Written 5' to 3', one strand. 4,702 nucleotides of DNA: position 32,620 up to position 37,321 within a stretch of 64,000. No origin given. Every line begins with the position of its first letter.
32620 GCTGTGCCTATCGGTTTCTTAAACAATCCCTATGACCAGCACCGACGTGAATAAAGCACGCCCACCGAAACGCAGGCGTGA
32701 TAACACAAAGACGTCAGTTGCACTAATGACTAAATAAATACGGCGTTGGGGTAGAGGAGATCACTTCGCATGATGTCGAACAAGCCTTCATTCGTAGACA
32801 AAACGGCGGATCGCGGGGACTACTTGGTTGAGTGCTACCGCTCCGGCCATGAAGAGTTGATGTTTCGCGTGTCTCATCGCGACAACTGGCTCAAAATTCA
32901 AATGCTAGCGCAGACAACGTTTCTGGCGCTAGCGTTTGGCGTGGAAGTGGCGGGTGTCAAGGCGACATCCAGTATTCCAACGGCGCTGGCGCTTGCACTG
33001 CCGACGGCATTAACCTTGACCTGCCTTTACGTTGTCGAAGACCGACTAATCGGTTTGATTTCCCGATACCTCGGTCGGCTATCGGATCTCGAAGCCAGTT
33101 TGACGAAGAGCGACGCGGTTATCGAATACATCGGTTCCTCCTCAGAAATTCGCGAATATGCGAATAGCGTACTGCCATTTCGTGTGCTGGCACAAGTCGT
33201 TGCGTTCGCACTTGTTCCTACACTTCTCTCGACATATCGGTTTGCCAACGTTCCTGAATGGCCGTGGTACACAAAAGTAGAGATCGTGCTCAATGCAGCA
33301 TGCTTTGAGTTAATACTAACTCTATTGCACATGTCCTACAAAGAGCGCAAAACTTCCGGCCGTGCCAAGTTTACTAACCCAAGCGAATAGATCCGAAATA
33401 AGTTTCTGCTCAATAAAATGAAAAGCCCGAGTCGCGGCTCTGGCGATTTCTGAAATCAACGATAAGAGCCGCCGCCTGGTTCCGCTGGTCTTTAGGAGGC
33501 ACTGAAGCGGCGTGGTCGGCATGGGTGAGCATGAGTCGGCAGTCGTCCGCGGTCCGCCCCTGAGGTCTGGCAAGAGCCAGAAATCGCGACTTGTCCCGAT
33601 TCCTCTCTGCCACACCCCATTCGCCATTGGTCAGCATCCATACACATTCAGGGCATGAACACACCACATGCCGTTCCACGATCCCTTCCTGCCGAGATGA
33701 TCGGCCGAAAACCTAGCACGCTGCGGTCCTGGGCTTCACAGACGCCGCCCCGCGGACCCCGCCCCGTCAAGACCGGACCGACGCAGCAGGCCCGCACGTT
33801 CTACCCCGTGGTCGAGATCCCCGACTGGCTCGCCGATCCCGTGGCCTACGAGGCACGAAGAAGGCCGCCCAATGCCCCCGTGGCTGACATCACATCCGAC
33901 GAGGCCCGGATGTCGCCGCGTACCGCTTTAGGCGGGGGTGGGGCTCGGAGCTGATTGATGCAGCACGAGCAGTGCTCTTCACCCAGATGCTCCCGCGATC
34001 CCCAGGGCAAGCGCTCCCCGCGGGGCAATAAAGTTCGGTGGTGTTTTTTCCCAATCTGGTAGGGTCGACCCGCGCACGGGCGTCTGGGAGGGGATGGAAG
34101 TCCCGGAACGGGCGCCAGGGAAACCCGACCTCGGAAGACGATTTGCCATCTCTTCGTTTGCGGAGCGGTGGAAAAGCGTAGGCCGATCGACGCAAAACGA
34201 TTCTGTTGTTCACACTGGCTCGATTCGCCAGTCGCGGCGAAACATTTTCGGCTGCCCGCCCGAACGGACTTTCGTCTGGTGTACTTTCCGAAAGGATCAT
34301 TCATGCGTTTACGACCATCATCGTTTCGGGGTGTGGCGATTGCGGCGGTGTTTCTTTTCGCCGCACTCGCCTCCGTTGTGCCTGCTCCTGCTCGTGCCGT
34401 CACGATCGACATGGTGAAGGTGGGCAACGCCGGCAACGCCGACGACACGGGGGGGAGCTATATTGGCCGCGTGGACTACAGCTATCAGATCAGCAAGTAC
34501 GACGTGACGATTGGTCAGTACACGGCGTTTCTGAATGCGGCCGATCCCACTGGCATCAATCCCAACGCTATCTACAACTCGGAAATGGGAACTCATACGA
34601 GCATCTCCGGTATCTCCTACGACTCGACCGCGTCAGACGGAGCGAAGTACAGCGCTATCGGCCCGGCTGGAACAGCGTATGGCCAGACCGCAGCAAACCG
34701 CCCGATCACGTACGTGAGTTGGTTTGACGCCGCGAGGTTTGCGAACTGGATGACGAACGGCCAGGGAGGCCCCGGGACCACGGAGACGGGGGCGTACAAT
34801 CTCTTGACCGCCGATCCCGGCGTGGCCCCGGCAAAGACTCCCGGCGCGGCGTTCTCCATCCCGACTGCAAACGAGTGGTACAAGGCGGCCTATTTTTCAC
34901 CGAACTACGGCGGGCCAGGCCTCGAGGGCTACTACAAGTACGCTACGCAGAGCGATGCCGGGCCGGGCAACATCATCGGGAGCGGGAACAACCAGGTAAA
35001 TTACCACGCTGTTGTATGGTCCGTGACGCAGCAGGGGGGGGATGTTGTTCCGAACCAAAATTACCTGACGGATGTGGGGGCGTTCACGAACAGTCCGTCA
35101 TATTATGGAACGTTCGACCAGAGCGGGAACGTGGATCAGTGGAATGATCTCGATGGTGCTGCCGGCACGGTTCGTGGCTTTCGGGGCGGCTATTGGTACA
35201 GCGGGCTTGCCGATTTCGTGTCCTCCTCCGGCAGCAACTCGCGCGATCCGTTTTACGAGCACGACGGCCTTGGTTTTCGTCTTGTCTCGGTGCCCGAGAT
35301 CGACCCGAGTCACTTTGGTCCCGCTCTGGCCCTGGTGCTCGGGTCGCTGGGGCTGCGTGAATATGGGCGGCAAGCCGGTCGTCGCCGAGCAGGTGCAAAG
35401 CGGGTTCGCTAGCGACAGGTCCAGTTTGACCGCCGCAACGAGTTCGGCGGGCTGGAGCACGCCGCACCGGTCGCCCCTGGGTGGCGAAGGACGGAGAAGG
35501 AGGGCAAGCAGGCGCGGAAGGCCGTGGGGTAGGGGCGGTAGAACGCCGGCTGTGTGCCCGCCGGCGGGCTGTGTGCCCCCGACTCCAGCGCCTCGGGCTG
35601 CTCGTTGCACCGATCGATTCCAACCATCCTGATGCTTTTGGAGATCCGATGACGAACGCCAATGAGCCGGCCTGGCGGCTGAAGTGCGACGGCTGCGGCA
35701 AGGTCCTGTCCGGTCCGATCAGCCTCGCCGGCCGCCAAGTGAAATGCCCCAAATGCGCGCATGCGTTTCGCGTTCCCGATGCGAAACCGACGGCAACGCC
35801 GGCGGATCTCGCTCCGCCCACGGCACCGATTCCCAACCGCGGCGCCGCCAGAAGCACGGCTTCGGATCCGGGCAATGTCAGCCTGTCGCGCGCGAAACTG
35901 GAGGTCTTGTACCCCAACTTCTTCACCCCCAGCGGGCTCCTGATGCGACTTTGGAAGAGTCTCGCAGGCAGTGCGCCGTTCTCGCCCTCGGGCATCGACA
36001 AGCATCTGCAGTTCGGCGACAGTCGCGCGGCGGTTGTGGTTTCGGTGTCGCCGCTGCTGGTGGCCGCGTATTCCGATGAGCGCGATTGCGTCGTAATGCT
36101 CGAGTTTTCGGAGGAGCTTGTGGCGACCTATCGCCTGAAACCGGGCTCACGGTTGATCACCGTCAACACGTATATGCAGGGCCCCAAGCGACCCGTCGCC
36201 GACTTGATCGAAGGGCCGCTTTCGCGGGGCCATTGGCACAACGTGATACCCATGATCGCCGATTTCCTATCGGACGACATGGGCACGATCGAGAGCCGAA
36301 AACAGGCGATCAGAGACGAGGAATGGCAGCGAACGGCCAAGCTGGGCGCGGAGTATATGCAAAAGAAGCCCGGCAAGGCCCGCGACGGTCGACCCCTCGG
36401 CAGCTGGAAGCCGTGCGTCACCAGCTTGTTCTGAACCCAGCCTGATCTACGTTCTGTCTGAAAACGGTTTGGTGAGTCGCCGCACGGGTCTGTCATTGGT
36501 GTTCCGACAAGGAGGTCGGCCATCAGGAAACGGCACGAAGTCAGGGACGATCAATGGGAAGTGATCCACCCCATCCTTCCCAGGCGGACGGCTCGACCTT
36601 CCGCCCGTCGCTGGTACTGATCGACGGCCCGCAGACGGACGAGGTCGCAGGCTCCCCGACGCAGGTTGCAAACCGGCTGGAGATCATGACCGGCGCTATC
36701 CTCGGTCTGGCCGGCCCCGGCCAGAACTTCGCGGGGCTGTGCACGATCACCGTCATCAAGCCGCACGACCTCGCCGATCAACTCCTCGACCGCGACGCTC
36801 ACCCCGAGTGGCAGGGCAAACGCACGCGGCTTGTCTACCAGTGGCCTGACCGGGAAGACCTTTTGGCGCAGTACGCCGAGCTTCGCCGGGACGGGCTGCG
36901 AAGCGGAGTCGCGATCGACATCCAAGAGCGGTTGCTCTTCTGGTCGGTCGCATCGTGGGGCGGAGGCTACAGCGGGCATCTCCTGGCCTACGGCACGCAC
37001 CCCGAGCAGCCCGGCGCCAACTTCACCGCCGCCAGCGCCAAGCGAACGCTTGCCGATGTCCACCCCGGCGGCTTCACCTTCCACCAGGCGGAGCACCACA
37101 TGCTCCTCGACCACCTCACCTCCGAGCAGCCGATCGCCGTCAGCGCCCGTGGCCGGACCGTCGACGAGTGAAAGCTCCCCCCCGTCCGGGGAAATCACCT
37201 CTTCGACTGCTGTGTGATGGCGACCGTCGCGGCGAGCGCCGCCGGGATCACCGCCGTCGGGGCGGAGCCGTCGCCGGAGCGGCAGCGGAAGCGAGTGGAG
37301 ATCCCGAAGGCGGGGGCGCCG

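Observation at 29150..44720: Tandem array of three differently decayed copies of a phage/satellite-like element beside a tRNA-Ser-like gene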

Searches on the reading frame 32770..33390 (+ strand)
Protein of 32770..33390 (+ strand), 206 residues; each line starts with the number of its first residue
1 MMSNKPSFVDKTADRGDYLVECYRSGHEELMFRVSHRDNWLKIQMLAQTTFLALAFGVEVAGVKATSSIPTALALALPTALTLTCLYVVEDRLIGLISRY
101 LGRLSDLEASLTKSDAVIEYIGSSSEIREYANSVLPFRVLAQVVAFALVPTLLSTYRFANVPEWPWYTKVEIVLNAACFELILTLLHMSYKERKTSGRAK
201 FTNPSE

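Call 7: search_protein_families(library=pfam, max_evalue=0.01, proteins=[window:32770-33390:+])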
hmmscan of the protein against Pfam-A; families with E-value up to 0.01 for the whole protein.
window:32770-33390:+ (206 aa): 0 families

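Call 77: search_protein_families(library=padloc, max_evalue=0.01, proteins=[window:32770-33390:+])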
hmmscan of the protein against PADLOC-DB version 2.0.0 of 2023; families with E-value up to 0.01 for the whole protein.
window:32770-33390:+ (206 aa): 0 families

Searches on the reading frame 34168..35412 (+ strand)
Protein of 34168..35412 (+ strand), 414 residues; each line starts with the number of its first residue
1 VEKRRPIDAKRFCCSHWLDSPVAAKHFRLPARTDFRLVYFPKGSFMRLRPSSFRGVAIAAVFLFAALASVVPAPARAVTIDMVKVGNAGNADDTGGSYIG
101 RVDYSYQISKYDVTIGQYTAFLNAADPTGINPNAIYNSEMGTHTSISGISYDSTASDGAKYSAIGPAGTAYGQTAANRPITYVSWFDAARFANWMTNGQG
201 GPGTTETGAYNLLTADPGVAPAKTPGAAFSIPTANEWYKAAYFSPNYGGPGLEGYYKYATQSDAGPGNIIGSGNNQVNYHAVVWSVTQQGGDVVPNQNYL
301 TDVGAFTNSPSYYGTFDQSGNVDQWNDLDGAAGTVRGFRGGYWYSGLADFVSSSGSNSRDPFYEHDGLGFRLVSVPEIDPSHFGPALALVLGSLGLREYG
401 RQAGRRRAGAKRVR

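Call 7: search_protein_families(library=pfam, max_evalue=0.01, proteins=[window:34168-35412:+])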
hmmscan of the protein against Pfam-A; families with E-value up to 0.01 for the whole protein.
window:34168-35412:+ (414 aa): 1 family
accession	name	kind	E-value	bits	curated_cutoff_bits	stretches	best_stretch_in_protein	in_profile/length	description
PF03781.23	FGE-sulfatase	-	1.2e-17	64.9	23.3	1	102-373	34-254/255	Sulfatase-modifying factor enzyme 1-like domain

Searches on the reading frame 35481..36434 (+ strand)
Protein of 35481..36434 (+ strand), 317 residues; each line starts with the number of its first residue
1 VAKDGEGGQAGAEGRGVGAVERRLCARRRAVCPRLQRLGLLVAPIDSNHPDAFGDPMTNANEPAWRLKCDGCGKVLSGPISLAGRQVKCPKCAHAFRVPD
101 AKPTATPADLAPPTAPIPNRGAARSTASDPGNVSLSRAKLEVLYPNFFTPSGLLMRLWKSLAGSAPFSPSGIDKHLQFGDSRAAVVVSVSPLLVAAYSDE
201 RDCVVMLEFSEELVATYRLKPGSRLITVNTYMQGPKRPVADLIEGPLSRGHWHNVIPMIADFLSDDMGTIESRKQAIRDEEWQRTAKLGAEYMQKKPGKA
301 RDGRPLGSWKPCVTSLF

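Call 7: search_protein_families(library=pfam, max_evalue=0.01, proteins=[window:35481-36434:+])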
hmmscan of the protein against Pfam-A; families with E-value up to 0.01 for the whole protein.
window:35481-36434:+ (317 aa): 2 families
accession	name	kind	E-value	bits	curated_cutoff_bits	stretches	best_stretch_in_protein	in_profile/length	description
PF23548.1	Zn_ribbon_FGT1_2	-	0.00049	20.1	27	1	66-94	2-28/35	FORGETTER1 second zinc ribbon domain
PF13717.11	Zn_ribbon_4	-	0.0035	17.7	30.3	0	87-102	3-18/36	zinc-ribbon domain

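Call 26: search_protein_families(library=phrogs, max_evalue=0.01, proteins=[window:35481-36434:+])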
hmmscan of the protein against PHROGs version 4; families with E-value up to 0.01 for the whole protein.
window:35481-36434:+ (317 aa): 0 families

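Call 27: search_protein_families(library=ncbifam, max_evalue=0.01, proteins=[window:35481-36434:+])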
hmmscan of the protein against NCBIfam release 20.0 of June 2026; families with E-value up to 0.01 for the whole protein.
window:35481-36434:+ (317 aa): 1 family
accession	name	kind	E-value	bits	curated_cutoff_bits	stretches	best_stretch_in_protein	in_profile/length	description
TIGR02098.1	MJ0042_CXXC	domain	0.0035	17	20.9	0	75-98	14-37/38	MJ0042-type zinc finger domain-containing protein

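Call 77: search_protein_families(library=padloc, max_evalue=0.01, proteins=[window:35649-36434:+])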
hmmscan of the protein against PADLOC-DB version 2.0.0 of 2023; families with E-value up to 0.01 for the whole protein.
window:35649-36434:+ (261 aa): 0 families

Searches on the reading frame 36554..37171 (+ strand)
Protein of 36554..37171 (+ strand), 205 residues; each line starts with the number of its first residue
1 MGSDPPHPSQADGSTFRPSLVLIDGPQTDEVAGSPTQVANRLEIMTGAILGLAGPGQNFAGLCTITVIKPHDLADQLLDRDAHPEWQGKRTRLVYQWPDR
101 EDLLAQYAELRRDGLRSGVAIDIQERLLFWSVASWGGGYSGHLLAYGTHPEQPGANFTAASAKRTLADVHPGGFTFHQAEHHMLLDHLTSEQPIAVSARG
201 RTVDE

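Call 9: search_protein_families(library=pfam, max_evalue=0.01, proteins=[window:36554-37171:+])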
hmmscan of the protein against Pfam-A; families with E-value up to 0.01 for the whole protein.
window:36554-37171:+ (205 aa): 0 families
